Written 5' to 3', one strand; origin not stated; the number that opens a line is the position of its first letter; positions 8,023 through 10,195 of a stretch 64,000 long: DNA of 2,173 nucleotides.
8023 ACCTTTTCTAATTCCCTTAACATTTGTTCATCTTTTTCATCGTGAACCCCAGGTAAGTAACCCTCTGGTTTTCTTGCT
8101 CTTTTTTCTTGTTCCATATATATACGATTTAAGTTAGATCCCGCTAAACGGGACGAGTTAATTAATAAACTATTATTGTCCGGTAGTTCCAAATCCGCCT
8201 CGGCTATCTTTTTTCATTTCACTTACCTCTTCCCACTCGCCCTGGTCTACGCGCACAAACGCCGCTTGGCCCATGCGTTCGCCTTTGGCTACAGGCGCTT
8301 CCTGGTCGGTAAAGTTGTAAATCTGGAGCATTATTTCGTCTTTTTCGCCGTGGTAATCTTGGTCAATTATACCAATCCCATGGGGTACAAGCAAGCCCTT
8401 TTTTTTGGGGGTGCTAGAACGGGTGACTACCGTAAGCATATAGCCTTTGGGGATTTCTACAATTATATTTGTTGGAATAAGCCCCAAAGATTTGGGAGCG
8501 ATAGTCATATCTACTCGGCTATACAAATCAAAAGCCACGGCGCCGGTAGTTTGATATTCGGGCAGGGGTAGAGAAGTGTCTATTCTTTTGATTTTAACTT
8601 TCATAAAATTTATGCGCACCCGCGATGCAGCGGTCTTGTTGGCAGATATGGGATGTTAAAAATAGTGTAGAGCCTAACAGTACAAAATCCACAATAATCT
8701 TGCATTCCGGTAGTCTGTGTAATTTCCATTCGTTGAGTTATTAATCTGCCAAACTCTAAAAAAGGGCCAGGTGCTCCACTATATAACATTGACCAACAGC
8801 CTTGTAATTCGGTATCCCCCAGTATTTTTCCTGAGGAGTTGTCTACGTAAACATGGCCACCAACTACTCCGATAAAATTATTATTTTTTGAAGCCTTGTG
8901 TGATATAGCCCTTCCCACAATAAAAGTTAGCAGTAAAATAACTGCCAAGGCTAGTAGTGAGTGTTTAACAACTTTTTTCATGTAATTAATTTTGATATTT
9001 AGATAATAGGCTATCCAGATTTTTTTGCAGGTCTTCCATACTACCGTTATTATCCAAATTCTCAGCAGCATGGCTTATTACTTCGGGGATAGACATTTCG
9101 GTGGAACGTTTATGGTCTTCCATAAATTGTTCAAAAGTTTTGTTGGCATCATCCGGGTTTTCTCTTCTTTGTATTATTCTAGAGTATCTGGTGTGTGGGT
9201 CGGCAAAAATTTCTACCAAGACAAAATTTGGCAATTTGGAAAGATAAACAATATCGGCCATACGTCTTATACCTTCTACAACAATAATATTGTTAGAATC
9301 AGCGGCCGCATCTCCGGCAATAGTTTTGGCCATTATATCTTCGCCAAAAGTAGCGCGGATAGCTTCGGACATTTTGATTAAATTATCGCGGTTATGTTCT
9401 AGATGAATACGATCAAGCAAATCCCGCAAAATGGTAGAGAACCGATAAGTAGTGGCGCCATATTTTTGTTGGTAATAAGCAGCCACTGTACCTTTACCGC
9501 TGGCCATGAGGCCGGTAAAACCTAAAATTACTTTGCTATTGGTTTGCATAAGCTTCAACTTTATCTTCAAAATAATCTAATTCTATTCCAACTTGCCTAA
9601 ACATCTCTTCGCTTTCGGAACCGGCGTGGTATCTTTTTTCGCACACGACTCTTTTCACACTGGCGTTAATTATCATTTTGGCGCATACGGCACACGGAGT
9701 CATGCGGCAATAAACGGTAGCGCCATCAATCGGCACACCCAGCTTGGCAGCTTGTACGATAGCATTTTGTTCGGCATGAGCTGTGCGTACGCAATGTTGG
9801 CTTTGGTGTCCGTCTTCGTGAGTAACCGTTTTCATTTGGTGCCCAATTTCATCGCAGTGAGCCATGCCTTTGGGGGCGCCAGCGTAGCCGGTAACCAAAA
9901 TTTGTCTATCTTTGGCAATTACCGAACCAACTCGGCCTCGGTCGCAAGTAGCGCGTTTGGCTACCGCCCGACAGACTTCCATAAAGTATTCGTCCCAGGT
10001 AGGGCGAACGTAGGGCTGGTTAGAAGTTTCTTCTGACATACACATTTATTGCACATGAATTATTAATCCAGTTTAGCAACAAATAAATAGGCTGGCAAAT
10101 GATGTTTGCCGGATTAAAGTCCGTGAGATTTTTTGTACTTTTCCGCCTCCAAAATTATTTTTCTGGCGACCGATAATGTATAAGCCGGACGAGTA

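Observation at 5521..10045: Complete co-directional dTTP-supply cluster (tmk-folA-thyA-dut-kinase-dCMP deaminase) with interleaved acidic mini-proteins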

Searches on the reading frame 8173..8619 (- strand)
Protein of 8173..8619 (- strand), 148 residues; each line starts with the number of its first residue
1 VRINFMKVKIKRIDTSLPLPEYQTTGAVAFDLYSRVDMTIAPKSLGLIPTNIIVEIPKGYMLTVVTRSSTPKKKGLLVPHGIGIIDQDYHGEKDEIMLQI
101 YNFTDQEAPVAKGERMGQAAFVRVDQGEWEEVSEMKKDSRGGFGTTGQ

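Call 3: search_protein_families(library=pfam, proteins=[window:8173-8619:-], max_evalue=0.01)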
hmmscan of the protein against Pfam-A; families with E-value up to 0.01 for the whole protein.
window:8173-8619:- (148 aa): 2 families
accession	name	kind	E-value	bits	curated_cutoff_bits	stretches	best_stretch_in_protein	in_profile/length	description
PF00692.24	dUTPase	-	6.1e-20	71.8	22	1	17-146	3-128/129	dUTPase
PF22769.1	DCD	-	2.6e-06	28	27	1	37-123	70-152/153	dCTP deaminase-like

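Call 9: search_protein_families(library=ncbifam, proteins=[window:8173-8604:-], max_evalue=0.01)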
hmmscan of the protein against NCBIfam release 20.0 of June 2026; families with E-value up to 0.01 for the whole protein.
window:8173-8604:- (143 aa): 4 families
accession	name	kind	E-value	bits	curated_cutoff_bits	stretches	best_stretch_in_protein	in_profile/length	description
TIGR00576.1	dut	superfamily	2.2e-31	108.5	102.55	1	2-143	1-143/143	dUTP diphosphatase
NF001862.0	PRK00601.1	equivalog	1.1e-30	106.2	103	1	1-143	6-149/150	dUTP diphosphatase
NF010561.0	PRK13956.1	equivalog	3e-21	75.8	223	1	11-143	16-147/147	dUTP diphosphatase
TIGR02274.1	dCTP_deam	equivalog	4.7e-08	32.9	92.8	1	24-122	63-157/180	dCTP deaminase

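Call 10: search_protein_families(library=phrogs, proteins=[window:8173-8604:-], max_evalue=0.01)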
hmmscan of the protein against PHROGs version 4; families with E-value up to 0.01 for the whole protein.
window:8173-8604:- (143 aa): 2 families
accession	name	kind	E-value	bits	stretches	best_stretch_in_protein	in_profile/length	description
phrog_135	-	DNA, RNA and nucleotide metabolism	1.2e-30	108.5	1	3-142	147-290/463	dUTPase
phrog_1663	-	DNA, RNA and nucleotide metabolism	9.9e-05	22.6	1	32-121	111-196/303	dCTP deaminase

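Call 53: find_related_loci(query=A3, collection=metagenome_contigs, flank=6000)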
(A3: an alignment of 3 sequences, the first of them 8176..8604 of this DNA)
Query A3 (143 aa) in metagenome_contigs; peptide patterns used: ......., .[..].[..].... (x = any residue, [..] = any of these).
543 stretches matched a pattern; 238 encode a relative of the query (tblastn E <= 1e-3); the best 80 are kept; 80 distinct loci.
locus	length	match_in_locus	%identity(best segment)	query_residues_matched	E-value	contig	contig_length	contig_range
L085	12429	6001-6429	87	1-143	3e-85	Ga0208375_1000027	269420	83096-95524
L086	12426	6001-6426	85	1-142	4e-83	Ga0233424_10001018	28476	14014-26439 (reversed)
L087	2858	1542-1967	85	1-142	2e-83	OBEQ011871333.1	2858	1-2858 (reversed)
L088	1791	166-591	83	1-142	2e-85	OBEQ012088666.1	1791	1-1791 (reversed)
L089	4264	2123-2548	83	1-142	9e-82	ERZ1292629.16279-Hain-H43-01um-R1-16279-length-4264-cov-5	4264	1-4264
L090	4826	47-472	83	1-142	6e-81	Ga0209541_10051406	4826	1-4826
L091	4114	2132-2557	84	1-142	1e-80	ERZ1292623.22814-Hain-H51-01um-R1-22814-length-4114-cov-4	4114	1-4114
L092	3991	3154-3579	82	1-142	1e-79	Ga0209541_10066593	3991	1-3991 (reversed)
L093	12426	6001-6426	79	1-142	4e-78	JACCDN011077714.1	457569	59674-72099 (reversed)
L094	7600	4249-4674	80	1-142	7e-77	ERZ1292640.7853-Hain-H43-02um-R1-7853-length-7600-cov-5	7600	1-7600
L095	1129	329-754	69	1-142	6e-73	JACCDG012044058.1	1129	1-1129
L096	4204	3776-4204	68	1-142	3e-67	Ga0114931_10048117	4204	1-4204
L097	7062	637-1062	68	1-142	1e-66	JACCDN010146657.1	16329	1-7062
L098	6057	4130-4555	67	1-142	2e-66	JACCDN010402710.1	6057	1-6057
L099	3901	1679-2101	69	1-143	5e-65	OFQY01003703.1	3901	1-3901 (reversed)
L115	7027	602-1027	61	1-142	9e-61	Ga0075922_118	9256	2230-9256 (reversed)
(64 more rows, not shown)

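Call 61: search_protein_families(library=pfam, proteins=[L085:7039-7908:+, L093:7081-8706:+, L094:5947-7392:+, L085:4957-5400:+, L085:6653-6991:+, L086:6465-6758:+, L091:2597-2863:+, L089:2641-2904:+, L115:1127-1504:+, L094:4872-5531:+], max_evalue=0.1)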
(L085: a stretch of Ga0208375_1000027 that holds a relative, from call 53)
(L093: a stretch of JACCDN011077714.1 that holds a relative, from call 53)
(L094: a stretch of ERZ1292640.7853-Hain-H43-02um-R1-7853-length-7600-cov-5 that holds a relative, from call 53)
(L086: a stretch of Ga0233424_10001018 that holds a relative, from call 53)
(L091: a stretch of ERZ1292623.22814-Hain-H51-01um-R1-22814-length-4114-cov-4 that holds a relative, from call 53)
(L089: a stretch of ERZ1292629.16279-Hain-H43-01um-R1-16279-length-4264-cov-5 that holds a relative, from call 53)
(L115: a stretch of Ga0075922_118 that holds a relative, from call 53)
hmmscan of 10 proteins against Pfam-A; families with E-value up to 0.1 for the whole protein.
L085:7039-7908:+ (290 aa): 1 family
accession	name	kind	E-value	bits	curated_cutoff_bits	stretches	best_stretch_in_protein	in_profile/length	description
PF00303.24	Thymidylat_synt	-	6.6e-96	321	24.3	1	2-290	1-266/266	Thymidylate synthase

L093:7081-8706:+ (542 aa): 1 family
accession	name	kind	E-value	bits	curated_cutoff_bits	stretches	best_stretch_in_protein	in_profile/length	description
PF02511.20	Thy1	-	1.7e-34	119.8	24.8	2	61-272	34-191/191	Thymidylate synthase complementing protein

L094:5947-7392:+ (482 aa): 1 family
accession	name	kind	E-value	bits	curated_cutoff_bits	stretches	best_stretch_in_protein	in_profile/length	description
PF02511.20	Thy1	-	9e-53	179.3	24.8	2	14-224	4-191/191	Thymidylate synthase complementing protein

L085:4957-5400:+ (148 aa): 3 families
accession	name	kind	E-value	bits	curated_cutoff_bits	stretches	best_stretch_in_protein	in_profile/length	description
PF00383.29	dCMP_cyt_deam_1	-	2.7e-22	79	25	1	9-121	2-101/102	Cytidine and deoxycytidylate deaminase zinc-binding region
PF14437.12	MafB19-deam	-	7.1e-12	45.9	27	1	9-123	2-102/142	MafB19-like deaminase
PF08210.17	APOBEC_N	-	0.067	13.6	25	0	65-113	36-88/170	APOBEC-like N-terminal domain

L085:6653-6991:+ (113 aa): 0 families

L086:6465-6758:+ (98 aa): 0 families

L091:2597-2863:+ (89 aa): 0 families

L089:2641-2904:+ (88 aa): 0 families

L115:1127-1504:+ (126 aa): 0 families

L094:4872-5531:+ (220 aa): 0 families

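Call 73: search_protein_families(library=padloc, proteins=[window:8173-8604:-], max_evalue=0.01)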
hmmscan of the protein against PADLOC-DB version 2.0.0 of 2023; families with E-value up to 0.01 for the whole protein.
window:8173-8604:- (143 aa): 0 families

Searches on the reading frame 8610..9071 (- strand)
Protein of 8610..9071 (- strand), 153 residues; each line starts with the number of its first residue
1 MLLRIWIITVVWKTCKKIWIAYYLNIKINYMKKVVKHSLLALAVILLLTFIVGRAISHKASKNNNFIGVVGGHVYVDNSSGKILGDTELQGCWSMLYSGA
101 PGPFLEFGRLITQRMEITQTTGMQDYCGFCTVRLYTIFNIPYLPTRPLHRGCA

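Call 3: search_protein_families(library=pfam, proteins=[window:8610-9071:-], max_evalue=0.01)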
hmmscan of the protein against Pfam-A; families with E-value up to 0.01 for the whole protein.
window:8610-9071:- (153 aa): 0 families

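Call 9: search_protein_families(library=ncbifam, proteins=[window:8610-8981:-], max_evalue=0.01)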
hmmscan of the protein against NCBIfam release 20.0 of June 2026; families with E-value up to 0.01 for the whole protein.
window:8610-8981:- (123 aa): 0 families

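Call 10: search_protein_families(library=phrogs, proteins=[window:8610-8981:-], max_evalue=0.01)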
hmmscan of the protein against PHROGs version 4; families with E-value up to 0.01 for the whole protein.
window:8610-8981:- (123 aa): 0 families

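Call 32: find_homologous_proteins(query=window:8610-8981:-, max_evalue=1)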
Query window:8610-8981:- (123 aa): 2 proteins with E <= 1 among 11 candidates.
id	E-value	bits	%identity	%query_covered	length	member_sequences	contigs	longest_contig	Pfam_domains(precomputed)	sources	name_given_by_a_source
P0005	2.0e-78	278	100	100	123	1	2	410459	-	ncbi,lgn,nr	ncbi:MAG: hypothetical protein HYT15_00685 [Candidatus Magasanikbacteria bacterium]|nr:hypothetical 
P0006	2.5e-49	184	69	100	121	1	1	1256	-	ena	-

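Call 33: find_encoding_contigs(protein=P0006, flank=5000)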
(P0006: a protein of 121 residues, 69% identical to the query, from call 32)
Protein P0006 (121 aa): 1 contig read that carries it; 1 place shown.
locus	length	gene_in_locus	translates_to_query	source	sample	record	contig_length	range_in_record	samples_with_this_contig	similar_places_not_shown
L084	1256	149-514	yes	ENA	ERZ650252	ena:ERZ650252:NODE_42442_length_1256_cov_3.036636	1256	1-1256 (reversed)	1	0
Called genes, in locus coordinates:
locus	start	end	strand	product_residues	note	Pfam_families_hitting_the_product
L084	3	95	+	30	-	?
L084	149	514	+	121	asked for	-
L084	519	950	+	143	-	PF00692:dUTPase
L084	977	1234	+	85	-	-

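Call 73: search_protein_families(library=padloc, proteins=[window:8610-8981:-], max_evalue=0.01)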
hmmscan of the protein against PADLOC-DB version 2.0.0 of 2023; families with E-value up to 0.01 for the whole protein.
window:8610-8981:- (123 aa): 0 families

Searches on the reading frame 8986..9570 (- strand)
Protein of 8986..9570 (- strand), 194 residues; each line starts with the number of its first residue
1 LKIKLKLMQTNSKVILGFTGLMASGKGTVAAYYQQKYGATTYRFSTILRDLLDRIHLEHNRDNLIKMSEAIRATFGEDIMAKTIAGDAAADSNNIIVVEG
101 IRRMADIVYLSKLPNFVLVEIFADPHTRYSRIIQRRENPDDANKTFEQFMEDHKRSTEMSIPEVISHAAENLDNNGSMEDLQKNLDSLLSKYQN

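Call 3: search_protein_families(library=pfam, proteins=[window:8986-9570:-], max_evalue=0.01)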
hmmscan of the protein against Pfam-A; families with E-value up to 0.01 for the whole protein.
window:8986-9570:- (194 aa): 5 families
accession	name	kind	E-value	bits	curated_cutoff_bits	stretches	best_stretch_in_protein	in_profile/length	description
PF13207.12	AAA_17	-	5e-10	40.2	27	1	19-141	1-130/136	AAA domain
PF13238.12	AAA_18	-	2.8e-05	25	29.4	1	18-142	3-118/128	AAA domain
PF04275.20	P-mevalo_kinase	-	0.00037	20.8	33.8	1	54-112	53-110/114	Phosphomevalonate kinase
PF01121.26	CoaE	-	0.00094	19.3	27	0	15-81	2-58/180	Dephospho-CoA kinase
PF13671.12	AAA_33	-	0.0026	18.5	27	1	18-151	4-135/143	AAA domain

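Call 9: search_protein_families(library=ncbifam, proteins=[window:8986-9549:-], max_evalue=0.01)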
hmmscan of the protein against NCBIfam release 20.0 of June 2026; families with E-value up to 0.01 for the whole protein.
window:8986-9549:- (187 aa): 5 families
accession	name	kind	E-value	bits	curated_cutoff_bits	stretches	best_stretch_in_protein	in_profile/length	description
NF006226.0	PRK08356.1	equivalog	1.7e-17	63.8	189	1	5-185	4-193/195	hypothetical protein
NF041025.1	antiphage_deaminase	equivalog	0.00011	21.3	400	1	9-183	4-207/437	anti-phage dCTP deaminase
TIGR00152.1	TIGR00152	equivalog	0.0002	21.3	65.55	1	8-76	1-60/188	dephospho-CoA kinase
NF002879.0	PRK03333.1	equivalog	0.0011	18.1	215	0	82-181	100-189/395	dephospho-CoA kinase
NF004018.0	PRK05480.1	equivalog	0.0078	15.7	180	0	2-30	2-30/210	uridine kinase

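Call 10: search_protein_families(library=phrogs, proteins=[window:8986-9549:-], max_evalue=0.01)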
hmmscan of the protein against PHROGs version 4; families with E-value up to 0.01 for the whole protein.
window:8986-9549:- (187 aa): 3 families
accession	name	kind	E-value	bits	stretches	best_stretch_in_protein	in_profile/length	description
phrog_139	-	other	3.5e-13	50.7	1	1-185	78-263/342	deoxynucleoside monophosphate kinase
phrog_10255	-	other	4.8e-06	27.5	1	10-148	5-154/230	kinase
phrog_1815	-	other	0.00063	21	1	77-178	85-181/197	guanylate kinase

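Call 45: search_solved_structures(query=window:8986-9549:-, max_evalue=0.01, show_alignments=1)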
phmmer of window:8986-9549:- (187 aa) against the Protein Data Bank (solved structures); distinct sequences matched with E-value up to 0.01: 2.
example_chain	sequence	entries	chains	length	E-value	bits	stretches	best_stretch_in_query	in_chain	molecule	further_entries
3lw7_A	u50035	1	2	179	1.6e-11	47.4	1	7-180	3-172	Adenylate kinase related protein (AdkA-like)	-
3h0k_A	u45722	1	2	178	1.9e-11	47.2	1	7-180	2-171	UPF0200 protein SSO1041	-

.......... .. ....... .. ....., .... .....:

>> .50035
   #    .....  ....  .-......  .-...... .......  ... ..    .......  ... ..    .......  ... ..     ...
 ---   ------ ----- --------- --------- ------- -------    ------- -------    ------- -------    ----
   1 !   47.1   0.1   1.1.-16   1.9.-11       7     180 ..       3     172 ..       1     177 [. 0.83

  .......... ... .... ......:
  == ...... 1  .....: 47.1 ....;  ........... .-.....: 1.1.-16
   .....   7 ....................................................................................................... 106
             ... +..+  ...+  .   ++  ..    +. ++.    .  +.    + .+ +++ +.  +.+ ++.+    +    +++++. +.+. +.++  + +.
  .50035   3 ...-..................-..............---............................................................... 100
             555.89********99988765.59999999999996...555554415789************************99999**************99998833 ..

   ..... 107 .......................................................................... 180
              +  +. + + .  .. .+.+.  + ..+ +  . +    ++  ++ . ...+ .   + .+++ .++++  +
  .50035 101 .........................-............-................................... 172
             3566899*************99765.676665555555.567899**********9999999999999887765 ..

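Call 47: search_dna_similar(query=window:8986-9549:-, collection=phages, mode=protein, max_rows=8)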
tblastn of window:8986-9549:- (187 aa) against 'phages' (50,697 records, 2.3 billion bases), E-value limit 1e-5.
No match.

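Call 73: search_protein_families(library=padloc, proteins=[window:8986-9549:-], max_evalue=0.01)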
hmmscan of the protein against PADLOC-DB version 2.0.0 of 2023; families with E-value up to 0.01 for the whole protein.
window:8986-9549:- (187 aa): 2 families
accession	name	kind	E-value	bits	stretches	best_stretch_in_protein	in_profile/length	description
PDLC02373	dCTPase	-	4.1e-10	37.2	1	4-160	152-311/630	-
PDLC02911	VakA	-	0.00039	19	1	10-147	6-132/163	-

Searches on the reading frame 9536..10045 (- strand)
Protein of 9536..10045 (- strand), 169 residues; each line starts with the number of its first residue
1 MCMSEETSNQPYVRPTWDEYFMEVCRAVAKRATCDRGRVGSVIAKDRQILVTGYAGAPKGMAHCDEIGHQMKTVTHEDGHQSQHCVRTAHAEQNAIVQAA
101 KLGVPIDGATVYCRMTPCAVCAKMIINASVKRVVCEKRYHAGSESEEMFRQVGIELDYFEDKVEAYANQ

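Call 3: search_protein_families(library=pfam, proteins=[window:9536-10045:-], max_evalue=0.01)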
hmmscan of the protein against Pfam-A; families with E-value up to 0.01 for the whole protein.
window:9536-10045:- (169 aa): 3 families
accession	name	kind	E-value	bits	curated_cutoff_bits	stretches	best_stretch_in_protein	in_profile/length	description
PF00383.29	dCMP_cyt_deam_1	-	5.4e-25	87.7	25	1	16-135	2-100/102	Cytidine and deoxycytidylate deaminase zinc-binding region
PF14437.12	MafB19-deam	-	6.2e-17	62.3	27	1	17-140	3-104/142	MafB19-like deaminase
PF14439.12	Bd3614-deam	-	0.00023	21.6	38.5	1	87-139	33-88/113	Bd3614-like deaminase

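Call 9: search_protein_families(library=ncbifam, proteins=[window:9536-10039:-], max_evalue=0.01)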
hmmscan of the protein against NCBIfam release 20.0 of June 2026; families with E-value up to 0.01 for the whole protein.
window:9536-10039:- (167 aa): 4 families
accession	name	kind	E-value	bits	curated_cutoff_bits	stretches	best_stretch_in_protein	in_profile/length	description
TIGR02571.1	ComEB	equivalog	2e-33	115.5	219.45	1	12-157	2-138/151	ComE operon protein 2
NF041025.1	antiphage_deaminase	equivalog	9.2e-18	64.3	400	2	79-137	330-389/437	anti-phage dCTP deaminase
TIGR00326.1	eubact_ribD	equivalog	8.8e-07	28.4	156.35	1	86-155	42-117/343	bifunctional diaminohydroxyphosphoribosylaminopyrimidine deaminase/5-amino-6-(5-phosphoribosylamino)uracil reductase RibD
NF008113.2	PRK10860.1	equivalog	8.1e-06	25.8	150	0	85-134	53-104/165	tRNA adenosine(34) deaminase TadA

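Call 10: search_protein_families(library=phrogs, proteins=[window:9536-10039:-], max_evalue=0.01)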
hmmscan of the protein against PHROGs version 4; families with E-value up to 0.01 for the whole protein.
window:9536-10039:- (167 aa): 7 families
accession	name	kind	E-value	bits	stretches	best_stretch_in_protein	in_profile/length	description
phrog_174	-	DNA, RNA and nucleotide metabolism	1.9e-43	150.6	1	2-160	103-250/384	dCMP deaminase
phrog_2369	-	DNA, RNA and nucleotide metabolism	6.1e-27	96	1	11-141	1-131/195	dCMP deaminase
phrog_9198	-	unknown function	8e-11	42.3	1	85-137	384-437/531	-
phrog_8118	-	unknown function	3.3e-07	30.3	1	75-137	466-529/577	-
phrog_20648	-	DNA, RNA and nucleotide metabolism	3.8e-07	30.6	1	23-154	14-137/311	dCMP deaminase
phrog_18355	-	DNA, RNA and nucleotide metabolism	1.6e-06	29.1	1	87-135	3-49/52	deoxycytidinylate deaminase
phrog_20806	-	DNA, RNA and nucleotide metabolism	5.4e-06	27.6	1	81-134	12-62/97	deoxycytidinylate deaminase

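Call 73: search_protein_families(library=padloc, proteins=[window:9536-10039:-], max_evalue=0.01)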
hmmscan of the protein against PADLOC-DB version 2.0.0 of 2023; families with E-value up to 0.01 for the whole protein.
window:9536-10039:- (167 aa): 1 family
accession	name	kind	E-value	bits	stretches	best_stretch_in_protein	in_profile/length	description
PDLC02373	dCTPase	-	1.5e-22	78.2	1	7-132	335-484/630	-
